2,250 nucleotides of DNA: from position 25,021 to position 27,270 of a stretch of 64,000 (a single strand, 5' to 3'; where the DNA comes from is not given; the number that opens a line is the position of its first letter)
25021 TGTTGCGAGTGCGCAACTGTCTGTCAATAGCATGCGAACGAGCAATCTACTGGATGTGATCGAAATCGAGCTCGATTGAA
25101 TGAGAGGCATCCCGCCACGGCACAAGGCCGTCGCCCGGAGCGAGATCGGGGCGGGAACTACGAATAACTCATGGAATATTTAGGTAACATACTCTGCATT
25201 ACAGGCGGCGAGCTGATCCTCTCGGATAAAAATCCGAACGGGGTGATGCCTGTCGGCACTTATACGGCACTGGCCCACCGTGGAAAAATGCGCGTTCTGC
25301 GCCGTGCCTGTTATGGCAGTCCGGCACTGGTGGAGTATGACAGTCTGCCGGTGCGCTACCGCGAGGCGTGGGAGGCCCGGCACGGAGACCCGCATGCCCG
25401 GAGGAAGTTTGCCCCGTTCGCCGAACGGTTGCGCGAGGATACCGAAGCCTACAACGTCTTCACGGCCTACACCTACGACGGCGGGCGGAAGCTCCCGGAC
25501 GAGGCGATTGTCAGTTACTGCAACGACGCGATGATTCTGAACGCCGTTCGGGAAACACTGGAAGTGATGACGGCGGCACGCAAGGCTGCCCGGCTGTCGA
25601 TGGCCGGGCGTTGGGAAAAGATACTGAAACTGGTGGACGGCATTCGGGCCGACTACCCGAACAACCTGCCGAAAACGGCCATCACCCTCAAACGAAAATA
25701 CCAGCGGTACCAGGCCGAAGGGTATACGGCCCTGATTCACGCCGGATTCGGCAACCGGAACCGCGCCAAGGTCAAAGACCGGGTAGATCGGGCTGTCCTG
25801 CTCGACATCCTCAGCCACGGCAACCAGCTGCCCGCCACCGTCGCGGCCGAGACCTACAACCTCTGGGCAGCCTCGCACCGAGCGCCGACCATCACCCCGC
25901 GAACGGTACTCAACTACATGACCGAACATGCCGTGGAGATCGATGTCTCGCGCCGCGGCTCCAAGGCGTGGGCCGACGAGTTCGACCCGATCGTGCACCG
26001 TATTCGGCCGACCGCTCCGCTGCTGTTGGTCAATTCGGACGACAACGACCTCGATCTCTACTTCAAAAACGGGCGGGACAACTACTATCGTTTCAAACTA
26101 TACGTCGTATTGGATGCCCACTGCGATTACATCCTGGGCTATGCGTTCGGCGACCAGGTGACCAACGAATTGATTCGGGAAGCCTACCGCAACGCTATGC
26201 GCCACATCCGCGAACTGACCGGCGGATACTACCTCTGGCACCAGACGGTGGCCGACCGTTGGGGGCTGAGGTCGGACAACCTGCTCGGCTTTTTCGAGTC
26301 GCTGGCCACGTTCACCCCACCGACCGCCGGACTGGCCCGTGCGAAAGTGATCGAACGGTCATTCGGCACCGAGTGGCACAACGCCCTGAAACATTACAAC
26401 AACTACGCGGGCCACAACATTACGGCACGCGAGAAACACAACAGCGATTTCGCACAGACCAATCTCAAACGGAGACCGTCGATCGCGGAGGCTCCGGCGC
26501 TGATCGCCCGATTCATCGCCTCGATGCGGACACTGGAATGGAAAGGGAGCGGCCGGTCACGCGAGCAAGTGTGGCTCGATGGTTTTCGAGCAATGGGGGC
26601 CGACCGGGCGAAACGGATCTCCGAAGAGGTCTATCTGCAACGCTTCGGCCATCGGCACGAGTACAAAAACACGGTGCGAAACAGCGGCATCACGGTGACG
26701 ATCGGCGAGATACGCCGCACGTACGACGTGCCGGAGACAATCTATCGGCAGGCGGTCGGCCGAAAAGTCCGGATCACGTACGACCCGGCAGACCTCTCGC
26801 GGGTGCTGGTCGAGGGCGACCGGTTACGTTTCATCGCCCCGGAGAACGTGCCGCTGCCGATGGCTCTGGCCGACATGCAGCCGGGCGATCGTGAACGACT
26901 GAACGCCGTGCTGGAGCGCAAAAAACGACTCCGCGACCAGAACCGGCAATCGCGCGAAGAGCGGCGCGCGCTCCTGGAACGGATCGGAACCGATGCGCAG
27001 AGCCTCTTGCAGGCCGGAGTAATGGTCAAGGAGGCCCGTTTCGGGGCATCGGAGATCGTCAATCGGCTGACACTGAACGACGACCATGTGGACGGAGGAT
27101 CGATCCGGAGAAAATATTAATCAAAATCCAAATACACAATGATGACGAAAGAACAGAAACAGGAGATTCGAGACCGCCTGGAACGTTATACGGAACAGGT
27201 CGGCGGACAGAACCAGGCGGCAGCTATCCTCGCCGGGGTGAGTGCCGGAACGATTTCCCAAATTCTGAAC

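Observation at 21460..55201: Mu-like prophage inserted inside cas3, separating HD motifs I-IV from motif V and the helicase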

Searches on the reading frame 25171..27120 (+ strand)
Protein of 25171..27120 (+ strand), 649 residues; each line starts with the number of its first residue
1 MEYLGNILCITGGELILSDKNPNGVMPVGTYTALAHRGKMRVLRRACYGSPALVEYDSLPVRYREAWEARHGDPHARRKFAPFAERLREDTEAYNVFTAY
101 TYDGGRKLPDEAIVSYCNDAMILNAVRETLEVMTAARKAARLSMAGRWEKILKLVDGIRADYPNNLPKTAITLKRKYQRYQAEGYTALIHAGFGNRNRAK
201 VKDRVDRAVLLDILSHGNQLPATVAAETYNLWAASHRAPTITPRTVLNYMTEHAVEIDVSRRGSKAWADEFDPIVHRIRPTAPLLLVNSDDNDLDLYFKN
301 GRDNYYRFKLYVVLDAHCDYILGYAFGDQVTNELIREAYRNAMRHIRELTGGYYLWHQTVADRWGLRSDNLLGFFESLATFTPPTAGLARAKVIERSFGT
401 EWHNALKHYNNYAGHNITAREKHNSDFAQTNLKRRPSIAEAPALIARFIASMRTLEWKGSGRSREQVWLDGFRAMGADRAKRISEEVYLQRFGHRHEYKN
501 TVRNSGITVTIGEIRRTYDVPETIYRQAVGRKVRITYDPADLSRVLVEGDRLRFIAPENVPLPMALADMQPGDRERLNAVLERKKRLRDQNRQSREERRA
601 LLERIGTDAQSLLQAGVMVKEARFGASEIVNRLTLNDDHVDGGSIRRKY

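Call 18: search_protein_families(library=pfam, proteins=[window:25171-27120:+], max_evalue=0.01)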
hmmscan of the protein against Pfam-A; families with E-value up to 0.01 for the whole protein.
window:25171-27120:+ (649 aa): 1 family
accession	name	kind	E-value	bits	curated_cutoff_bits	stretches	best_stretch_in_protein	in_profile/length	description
PF09299.17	Mu-transpos_C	-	2.4e-05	24.7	21.7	1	501-555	11-59/61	Mu transposase, C-terminal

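Call 20: search_protein_families(library=phrogs, proteins=[window:25171-27120:+], max_evalue=0.001)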
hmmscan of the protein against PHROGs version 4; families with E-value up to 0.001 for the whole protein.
window:25171-27120:+ (649 aa): 1 family
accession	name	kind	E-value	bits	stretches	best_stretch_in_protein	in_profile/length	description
phrog_310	-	integration and excision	1.6e-54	186.9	1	30-608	27-586/696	transposase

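Call 22: find_related_loci(query=window:25171-27120:+, collection=viral_contigs, flank=10000)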
Query window:25171-27120:+ (649 aa) in viral_contigs; peptide patterns used: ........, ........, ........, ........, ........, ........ (x = any residue, [..] = any of these).
3 stretches matched a pattern, but none encodes a relative of the query by tblastn (E <= 1e-3).

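Call 23: find_homologous_proteins(query=window:25171-27120:+, max_evalue=1e-10)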
Query window:25171-27120:+ (649 aa): 95 proteins with E <= 1e-10 among 8000 candidates.
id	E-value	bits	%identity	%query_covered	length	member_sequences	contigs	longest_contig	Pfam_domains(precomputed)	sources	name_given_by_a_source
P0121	0.0e+0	1486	100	100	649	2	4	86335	-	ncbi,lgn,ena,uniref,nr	ncbi:Mu transposase C-terminal domain-containing protein [uncultured Rikenella sp.]|uniref:Mu transp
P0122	0.0e+0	1378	92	100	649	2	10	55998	-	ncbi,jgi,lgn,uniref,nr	ncbi:Mu transposase C-terminal domain-containing protein [uncultured Rikenella sp.]|uniref:Mu transp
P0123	0.0e+0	1372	91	100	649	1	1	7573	-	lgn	-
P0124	0.0e+0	1354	90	100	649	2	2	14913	-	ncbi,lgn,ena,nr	ncbi:MAG: hypothetical protein J1E79_06485 [Rikenella sp.]|nr:hypothetical protein [Rikenella sp.]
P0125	0.0e+0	1351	91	100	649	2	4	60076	-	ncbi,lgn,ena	-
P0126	0.0e+0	1350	90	100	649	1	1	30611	-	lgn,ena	-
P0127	0.0e+0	1341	89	100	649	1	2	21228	-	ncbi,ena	-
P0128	0.0e+0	1319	87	100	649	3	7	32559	-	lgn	-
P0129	0.0e+0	1316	87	100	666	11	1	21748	-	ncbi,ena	-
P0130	0.0e+0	1275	84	100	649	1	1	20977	-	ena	-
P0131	0.0e+0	1269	83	100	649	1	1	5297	-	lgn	-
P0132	0.0e+0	1267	84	100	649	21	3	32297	PF09299.18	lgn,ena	-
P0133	0.0e+0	1256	84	100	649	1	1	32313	-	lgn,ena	-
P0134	0.0e+0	1243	82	100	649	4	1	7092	-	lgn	-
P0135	0.0e+0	1236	81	100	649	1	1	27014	-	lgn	-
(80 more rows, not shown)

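Call 24: find_encoding_contigs(protein=P0121, flank=10000, max_places=6)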
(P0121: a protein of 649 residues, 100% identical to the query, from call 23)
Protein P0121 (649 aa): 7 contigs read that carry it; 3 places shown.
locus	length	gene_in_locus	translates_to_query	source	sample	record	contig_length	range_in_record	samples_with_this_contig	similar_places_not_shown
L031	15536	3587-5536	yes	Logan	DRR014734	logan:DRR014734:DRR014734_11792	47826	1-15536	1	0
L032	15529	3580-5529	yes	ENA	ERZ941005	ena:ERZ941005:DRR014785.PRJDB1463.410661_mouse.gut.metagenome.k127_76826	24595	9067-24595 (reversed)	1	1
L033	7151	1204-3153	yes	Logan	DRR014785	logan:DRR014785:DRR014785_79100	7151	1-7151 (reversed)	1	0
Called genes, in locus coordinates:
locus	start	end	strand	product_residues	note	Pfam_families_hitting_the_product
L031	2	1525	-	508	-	?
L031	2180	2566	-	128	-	PF00717:Peptidase_S24 (weak)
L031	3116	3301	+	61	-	-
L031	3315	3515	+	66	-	-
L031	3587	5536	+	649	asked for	-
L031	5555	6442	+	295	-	PF13401:AAA_22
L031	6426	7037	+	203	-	-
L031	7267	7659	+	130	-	-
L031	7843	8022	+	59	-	-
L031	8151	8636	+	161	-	PF05869:Dam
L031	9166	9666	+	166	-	-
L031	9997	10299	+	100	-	-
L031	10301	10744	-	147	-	-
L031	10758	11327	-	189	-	PF05069:Phage_tail_S (weak)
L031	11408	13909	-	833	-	PF06074:Portal_Mu, PF04233:Phage_Mu_F, PF18810:PBECR2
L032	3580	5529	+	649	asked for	-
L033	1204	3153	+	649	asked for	-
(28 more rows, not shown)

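Call 25: find_encoding_contigs(protein=P0122, flank=10000, max_places=8)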
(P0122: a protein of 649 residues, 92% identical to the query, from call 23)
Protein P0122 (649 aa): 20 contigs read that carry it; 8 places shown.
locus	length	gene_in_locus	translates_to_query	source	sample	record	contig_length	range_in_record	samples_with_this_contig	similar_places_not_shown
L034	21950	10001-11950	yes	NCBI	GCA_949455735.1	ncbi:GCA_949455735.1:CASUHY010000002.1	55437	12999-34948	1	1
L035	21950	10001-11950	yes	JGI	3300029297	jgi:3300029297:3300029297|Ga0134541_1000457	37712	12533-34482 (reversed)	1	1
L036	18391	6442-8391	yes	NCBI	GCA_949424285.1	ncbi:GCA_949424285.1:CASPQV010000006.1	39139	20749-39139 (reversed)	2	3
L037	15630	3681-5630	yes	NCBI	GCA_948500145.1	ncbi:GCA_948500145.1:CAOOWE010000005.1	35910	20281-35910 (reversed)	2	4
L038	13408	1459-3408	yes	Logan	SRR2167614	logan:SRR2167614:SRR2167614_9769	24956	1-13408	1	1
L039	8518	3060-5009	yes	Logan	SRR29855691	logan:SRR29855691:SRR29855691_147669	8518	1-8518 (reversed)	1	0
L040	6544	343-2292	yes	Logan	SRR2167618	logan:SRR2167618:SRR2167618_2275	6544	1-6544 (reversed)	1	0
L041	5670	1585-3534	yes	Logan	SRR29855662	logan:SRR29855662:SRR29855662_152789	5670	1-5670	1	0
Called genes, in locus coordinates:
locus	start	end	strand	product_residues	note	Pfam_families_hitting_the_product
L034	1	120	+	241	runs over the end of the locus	PF03740:PdxJ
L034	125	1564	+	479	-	PF01743:PolyA_pol, PF12627:PolyA_pol_RNAbd, PF01966:HD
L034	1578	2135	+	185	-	PF01327:Pep_deformylase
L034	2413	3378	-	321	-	PF04960:Glutaminase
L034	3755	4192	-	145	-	-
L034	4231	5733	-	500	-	PF00324:AA_permease, PF13520:AA_permease_2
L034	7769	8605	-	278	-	PF00717:Peptidase_S24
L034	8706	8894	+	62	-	-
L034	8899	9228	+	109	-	-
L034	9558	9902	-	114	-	-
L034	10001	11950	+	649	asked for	-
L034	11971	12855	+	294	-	PF13401:AAA_22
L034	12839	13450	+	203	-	-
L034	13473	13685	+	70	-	-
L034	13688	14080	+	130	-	-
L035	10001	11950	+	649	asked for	-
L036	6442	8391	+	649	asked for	-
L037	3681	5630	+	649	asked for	-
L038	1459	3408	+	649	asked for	-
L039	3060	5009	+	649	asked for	-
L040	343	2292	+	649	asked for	-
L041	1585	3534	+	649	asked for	-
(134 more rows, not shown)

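Call 51: search_solved_structures(query=window:25171-27120:+, max_evalue=0.01, show_alignments=1)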
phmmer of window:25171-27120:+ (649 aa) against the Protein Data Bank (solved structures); distinct sequences matched with E-value up to 0.01: 0.

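Call 61: predict_structure(alignment_id=A2)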
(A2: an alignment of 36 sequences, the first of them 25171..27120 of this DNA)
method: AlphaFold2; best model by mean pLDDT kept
length: 649 residues; sequences in the alignment: 36
mean_pLDDT: 84.1   pTM: 0.59
mean pLDDT of the five models: 84.1, 82.9, 81.7, 81.6, 79.9
residues with pLDDT >= 90: 242; 70-90: 321; 50-70: 71; < 50: 15
segments of 3 or more residues with pLDDT < 50: 637-649
pLDDT, mean of each block of 10 residues (from residue 1): 80 84 86 88 82 89 86 70 82 87 78 91 91 78 78 86 88 90 83 59 83 87 88 87 83 89 85 83 94 90 88 95 95 94 96 94 68 91 72 81 88 63 68 86 95 92 95 86 94 93 92 92 89 94 93 92 90 90 91 88 77 60 57 52 44
secondary structure, 60 per line:
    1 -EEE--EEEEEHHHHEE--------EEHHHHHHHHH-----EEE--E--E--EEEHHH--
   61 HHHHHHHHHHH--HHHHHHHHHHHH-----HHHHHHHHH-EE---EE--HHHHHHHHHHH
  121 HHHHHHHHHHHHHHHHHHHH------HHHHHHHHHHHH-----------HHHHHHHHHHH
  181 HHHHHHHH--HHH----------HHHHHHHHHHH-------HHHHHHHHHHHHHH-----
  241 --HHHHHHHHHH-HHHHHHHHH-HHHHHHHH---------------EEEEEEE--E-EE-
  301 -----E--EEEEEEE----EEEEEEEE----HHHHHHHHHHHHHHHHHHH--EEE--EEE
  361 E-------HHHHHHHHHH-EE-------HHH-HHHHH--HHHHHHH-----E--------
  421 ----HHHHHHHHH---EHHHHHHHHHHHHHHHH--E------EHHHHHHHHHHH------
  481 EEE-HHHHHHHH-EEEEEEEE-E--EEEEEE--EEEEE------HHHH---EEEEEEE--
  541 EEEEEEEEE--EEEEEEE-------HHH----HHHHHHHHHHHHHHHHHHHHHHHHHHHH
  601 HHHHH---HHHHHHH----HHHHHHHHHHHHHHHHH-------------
elements in order: E2-4 E7-11 H12-15 H28-36 E42-44 E53-55 H61-71 H74-85 H91-99 H110-140 H147-158 H170-188 H204-214 H222-235 H243-252 H254-262 H264-271 E287-293 E309-315 E320-327 H332-350 E353-355 E358-361 H369-378 H393-397 H400-406 H425-433 H438-453 H464-474 E481-483 H485-492 E494-501 E506-511 E514-518 H525-528 E532-538 E541-549 E552-558 H573-605 H609-615 H620-636

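Call 63: fold_search(model_id=the predicted structure, library=pdb)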
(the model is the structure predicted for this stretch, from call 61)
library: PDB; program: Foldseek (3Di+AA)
matches with E <= 10: 619; with E <= 0.001: 58
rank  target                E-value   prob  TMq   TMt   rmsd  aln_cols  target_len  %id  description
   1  8aa5_AP1              1.0e-15  1.00  0.38  0.51  12.5       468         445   15  Cryo-EM structure of the strand transfer complex of the TnsB transposase (type V-K CRISPR-associated transposon) (released 2022-10-19)
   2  7svw_B                8.7e-15  1.00  0.36  0.49  14.4       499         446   15  Strand-transfer complex of TnsB from ShCAST (released 2022-08-10)
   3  9bw1_M                2.9e-14  1.00  0.41  0.35  22.3       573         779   13  TnsABCD-DNA transpososome (released 2024-10-16)
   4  8ea3_X                3.8e-14  1.00  0.35  0.43  23.1       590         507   16  V-K CAST Transpososome from Scytonema hofmanni, major configuration (released 2022-11-30)
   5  8rdu_R                5.5e-14  1.00  0.36  0.44  19.2       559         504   15  Conformational Landscape of the Type V-K CRISPR-associated TransposonIntegration Assembly CAST V-K composite map (released 2024-06-19)
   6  4fcy_B                9.0e-14  1.00  0.31  0.41  24.4       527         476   15  Crystal structure of the bacteriophage Mu transpososome (released 2012-11-07)
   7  4fcy_A                1.2e-13  1.00  0.34  0.47  20.4       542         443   14  Crystal structure of the bacteriophage Mu transpososome (released 2012-11-07)
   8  8ea3_W                1.3e-13  1.00  0.35  0.42  22.5       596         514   15  V-K CAST Transpososome from Scytonema hofmanni, major configuration (released 2022-11-30)
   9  7pik_C                1.9e-13  1.00  0.22  0.25  24.4       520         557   16  Cryo-EM structure of E. coli TnsB in complex with right end fragment of Tn7 transposon (released 2022-06-15)
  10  8rdu_S                2.8e-13  1.00  0.36  0.45  11.2       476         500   14  Conformational Landscape of the Type V-K CRISPR-associated TransposonIntegration Assembly CAST V-K composite map (released 2024-06-19)
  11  9bw1_O                3.5e-12  1.00  0.28  0.47  19.9       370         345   17  TnsABCD-DNA transpososome (released 2024-10-16)
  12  1bcm_B                1.8e-11  1.00  0.31  0.59   6.3       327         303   16  BACTERIOPHAGE MU TRANSPOSASE CORE DOMAIN WITH 2 MONOMERS PER ASYMMETRIC UNIT (released 1995-10-15)
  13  7pik_B                2.7e-11  1.00  0.23  0.27  24.5       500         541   16  Cryo-EM structure of E. coli TnsB in complex with right end fragment of Tn7 transposon (released 2022-06-15)
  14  7svw_A                4.2e-11  1.00  0.29  0.56  15.6       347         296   15  Strand-transfer complex of TnsB from ShCAST (released 2022-08-10)
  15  8ea3_Z                5.0e-11  1.00  0.28  0.53  17.6       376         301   15  V-K CAST Transpososome from Scytonema hofmanni, major configuration (released 2022-11-30)
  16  8aa5_CP1              1.7e-10  1.00  0.26  0.52  15.8       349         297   15  Cryo-EM structure of the strand transfer complex of the TnsB transposase (type V-K CRISPR-associated transposon) (released 2022-10-19)
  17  8aa5_DP1              2.0e-10  1.00  0.27  0.53  17.8       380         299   15  Cryo-EM structure of the strand transfer complex of the TnsB transposase (type V-K CRISPR-associated transposon) (released 2022-10-19)
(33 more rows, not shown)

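Call 66: search_dna_similar(query=window:25171-27120:+, collection=phages, mode=protein, max_rows=12)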
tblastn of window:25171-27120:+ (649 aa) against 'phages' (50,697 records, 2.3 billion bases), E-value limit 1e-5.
Records with a match: 38; places in all: 38; records where one place covers at least 80% of the query: 31.
Best place of each record, by identity: <60% 38.
By first word of the organism name: Bacteroides 19; Porphyromonas 10; Bacteriophage 6; Winogradskyella 2; Elizabethkingia 1.
By host as written in the record: - 14; Bacteroides koreensis HM3 2; Bacteroides xylanisolvens HM7 2; Winograskyella sp. HaHa_3_26 2; Elizabethkingia anophelis 1; Porphyromonas gingivalis Bg4 1; Bacteroides thetaiotaomicron jmh47 1; Bacteroides thetaiotaomicron jmh43 1; and 14 more.
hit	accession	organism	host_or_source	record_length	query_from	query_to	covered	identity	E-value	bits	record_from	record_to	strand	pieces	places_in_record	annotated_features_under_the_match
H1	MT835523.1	Bacteriophage sp.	human fecal samples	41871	2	571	88%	28.3%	2e-53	204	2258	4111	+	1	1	record has no annotation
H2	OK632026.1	Elizabethkingia phage TCUEAP3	Elizabethkingia anophelis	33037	24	588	87%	27.5%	1e-45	180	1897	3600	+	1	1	MuA-like transposase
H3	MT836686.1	Bacteriophage sp.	human fecal samples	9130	1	608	94%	25.2%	2e-24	115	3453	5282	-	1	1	record has no annotation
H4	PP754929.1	Porphyromonas phage phage007a_Bg4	Porphyromonas gingivalis Bg4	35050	1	581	90%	24.6%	6e-28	126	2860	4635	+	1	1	transposase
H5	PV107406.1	Bacteroides phage jmh47_hp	Bacteroides thetaiotaomicron jmh47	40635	1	576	89%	24.7%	8e-33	141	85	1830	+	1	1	Mu A-like transposase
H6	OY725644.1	Bacteroides phage p00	-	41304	1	576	89%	24.7%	1e-32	141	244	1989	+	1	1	transposase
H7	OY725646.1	Bacteroides phage p00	-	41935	1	576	89%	24.7%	1e-32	141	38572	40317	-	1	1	transposase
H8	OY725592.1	Bacteroides phage p00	-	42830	1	576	89%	24.7%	1e-32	141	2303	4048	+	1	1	transposase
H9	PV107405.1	Bacteroides phage jmh43_hp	Bacteroides thetaiotaomicron jmh43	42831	1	576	89%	24.7%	1e-32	141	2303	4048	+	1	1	Mu A-like transposase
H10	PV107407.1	Bacteroides phage jmh51_hp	Bacteroides thetaiotaomicron jmh51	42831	1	576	89%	24.7%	1e-32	141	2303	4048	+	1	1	Mu A-like transposase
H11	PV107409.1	Bacteroides phage jmh79_hp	Bacteroides thetaiotaomicron jmh79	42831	1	576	89%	24.7%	1e-32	141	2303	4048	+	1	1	Mu A-like transposase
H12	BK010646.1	Bacteroides phage p00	Bacteroides dorei CL02T12C06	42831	1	576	89%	24.7%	1e-32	141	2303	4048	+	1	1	Mu A-like transposase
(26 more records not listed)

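Call 73: find_encoding_contigs(protein=P0125, flank=8000, max_places=4)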
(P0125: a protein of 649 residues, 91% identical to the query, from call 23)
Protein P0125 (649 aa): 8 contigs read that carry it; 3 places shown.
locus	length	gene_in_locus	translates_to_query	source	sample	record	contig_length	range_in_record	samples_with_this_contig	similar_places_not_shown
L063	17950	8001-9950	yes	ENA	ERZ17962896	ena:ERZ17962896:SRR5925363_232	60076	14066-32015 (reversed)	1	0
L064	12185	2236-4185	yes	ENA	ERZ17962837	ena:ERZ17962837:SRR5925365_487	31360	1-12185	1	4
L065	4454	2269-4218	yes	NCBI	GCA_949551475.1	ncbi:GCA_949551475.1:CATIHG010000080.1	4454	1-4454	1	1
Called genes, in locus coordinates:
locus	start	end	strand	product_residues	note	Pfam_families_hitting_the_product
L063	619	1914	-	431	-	PF05576:Peptidase_S37, PF05577:Peptidase_S28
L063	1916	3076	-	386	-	PF13439:Glyco_transf_4, PF13579:Glyco_trans_4_4, PF00534:Glycos_transf_1, PF13692:Glyco_trans_1_4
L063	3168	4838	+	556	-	PF01268:FTHFS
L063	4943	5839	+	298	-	-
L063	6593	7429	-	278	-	PF00717:Peptidase_S24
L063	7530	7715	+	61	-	-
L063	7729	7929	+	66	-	-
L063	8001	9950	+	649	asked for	-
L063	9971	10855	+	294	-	PF13401:AAA_22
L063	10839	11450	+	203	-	-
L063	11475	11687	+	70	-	-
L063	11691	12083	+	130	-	-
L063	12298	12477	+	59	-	-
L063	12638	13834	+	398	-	PF00145:DNA_methylase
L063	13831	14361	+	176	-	-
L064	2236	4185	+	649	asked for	-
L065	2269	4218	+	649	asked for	-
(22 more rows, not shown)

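Call 74: find_encoding_contigs(protein=P0128, flank=8000, max_places=5)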
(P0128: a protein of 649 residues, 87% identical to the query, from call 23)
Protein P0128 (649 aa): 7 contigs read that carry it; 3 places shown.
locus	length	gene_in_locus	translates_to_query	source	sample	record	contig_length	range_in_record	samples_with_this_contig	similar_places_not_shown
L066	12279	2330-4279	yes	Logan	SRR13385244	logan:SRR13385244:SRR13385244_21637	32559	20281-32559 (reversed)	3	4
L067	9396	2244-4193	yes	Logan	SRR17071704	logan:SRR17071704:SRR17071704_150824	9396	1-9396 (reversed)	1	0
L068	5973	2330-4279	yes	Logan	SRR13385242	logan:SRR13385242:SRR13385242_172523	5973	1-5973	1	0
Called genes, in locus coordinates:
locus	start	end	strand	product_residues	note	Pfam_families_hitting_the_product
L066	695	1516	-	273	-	PF00717:Peptidase_S24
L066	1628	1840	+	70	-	-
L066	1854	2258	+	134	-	-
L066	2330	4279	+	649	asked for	-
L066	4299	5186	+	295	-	PF13401:AAA_22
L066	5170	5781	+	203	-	-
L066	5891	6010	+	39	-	-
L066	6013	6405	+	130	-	-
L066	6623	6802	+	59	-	-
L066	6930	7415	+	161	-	PF05869:Dam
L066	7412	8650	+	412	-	PF00145:DNA_methylase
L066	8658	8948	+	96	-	PF14359:DUF4406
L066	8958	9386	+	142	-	-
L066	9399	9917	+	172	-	-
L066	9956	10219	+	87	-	-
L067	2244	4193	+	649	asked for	-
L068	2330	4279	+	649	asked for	-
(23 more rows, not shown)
